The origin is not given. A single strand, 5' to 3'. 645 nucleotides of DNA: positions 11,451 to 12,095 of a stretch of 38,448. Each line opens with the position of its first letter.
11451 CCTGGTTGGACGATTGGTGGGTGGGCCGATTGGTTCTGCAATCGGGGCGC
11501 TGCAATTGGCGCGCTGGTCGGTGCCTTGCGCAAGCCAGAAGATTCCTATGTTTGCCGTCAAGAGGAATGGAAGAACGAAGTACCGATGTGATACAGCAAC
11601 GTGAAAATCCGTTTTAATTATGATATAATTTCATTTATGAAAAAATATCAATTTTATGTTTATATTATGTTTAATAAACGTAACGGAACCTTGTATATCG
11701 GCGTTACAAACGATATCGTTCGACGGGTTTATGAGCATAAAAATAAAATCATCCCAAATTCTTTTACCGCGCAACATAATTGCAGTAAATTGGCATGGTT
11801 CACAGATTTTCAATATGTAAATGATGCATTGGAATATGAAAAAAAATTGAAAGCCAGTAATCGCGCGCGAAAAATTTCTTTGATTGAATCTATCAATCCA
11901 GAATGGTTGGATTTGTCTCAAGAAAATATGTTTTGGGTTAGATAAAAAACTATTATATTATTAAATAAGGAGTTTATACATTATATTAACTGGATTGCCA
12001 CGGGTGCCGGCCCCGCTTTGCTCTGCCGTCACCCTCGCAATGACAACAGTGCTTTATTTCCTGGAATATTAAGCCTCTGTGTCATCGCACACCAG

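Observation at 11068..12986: Inverted silent 3' cassette of the Cys-rich surface protein gene, with a GIY-YIG nuclease gene between the repeats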

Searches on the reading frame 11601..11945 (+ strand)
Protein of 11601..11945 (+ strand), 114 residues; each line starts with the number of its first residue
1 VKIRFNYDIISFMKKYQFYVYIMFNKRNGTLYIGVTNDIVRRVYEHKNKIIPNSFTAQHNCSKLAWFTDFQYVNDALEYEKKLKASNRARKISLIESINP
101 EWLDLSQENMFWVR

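Call 7: search_protein_families(library=pfam, proteins=[window:11601-11945:+], max_evalue=0.01)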
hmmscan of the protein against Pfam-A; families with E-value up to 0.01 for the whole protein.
window:11601-11945:+ (114 aa): 2 families
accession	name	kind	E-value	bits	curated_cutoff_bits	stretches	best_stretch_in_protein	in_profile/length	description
PF01541.30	GIY-YIG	-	4.1e-15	56.3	22.6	1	18-91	2-76/78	GIY-YIG catalytic domain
PF10544.15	T5orf172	-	7.2e-05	23.7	20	1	19-107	2-90/101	T5orf172 domain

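Call 66: search_protein_families(library=ncbifam, proteins=[window:11637-11945:+], max_evalue=0.01)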
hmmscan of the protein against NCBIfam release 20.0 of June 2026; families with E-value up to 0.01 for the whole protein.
window:11637-11945:+ (102 aa): 1 family
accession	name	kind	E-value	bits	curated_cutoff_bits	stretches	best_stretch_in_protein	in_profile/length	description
TIGR01453.1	grpIintron_endo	subfamily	0.00032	20.8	56.05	1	8-37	4-33/215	group I intron endonuclease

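Call 69: search_solved_structures(query=window:11637-11945:+, max_evalue=0.01)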
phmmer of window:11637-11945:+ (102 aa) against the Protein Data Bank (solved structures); distinct sequences matched with E-value up to 0.01: 0.

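Call 83: find_encoding_contigs(protein=window:11637-11945:+, flank=10000, max_places=10)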
Protein window:11637-11945:+ (102 aa): 9 contigs read that carry it; 9 places shown.
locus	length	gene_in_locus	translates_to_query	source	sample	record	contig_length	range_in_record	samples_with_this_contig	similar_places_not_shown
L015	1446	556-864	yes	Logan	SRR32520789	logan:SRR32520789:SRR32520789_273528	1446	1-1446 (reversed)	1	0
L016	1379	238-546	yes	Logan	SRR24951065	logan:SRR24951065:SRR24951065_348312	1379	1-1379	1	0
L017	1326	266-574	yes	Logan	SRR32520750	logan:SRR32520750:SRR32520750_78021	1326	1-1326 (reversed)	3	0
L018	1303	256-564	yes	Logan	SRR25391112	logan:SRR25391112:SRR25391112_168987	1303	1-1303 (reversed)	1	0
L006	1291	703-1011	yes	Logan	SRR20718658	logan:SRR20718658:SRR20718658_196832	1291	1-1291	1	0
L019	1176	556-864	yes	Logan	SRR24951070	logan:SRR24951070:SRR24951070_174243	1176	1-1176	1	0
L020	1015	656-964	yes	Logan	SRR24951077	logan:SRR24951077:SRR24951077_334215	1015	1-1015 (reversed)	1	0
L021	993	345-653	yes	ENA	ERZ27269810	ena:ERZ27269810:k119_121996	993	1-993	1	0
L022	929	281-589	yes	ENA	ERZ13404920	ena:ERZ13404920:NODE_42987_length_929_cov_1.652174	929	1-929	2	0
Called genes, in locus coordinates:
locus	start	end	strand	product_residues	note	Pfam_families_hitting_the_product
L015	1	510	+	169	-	?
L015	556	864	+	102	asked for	PF01541:GIY-YIG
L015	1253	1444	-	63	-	?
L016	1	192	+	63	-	?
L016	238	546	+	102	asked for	PF01541:GIY-YIG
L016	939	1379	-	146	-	?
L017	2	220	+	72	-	?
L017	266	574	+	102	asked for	PF01541:GIY-YIG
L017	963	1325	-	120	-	?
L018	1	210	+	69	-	?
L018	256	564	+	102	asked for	PF01541:GIY-YIG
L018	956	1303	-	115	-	?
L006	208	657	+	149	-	-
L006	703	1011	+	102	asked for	PF01541:GIY-YIG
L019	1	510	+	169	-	?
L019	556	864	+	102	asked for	PF01541:GIY-YIG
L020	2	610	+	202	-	?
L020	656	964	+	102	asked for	PF01541:GIY-YIG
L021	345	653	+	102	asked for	PF01541:GIY-YIG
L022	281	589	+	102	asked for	PF01541:GIY-YIG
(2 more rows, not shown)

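Call 89: list_cluster_members(proteins=[L020:2-607:+, L015:1-507:+, L016:942-1379:-, L017:966-1325:-, L018:959-1303:-])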
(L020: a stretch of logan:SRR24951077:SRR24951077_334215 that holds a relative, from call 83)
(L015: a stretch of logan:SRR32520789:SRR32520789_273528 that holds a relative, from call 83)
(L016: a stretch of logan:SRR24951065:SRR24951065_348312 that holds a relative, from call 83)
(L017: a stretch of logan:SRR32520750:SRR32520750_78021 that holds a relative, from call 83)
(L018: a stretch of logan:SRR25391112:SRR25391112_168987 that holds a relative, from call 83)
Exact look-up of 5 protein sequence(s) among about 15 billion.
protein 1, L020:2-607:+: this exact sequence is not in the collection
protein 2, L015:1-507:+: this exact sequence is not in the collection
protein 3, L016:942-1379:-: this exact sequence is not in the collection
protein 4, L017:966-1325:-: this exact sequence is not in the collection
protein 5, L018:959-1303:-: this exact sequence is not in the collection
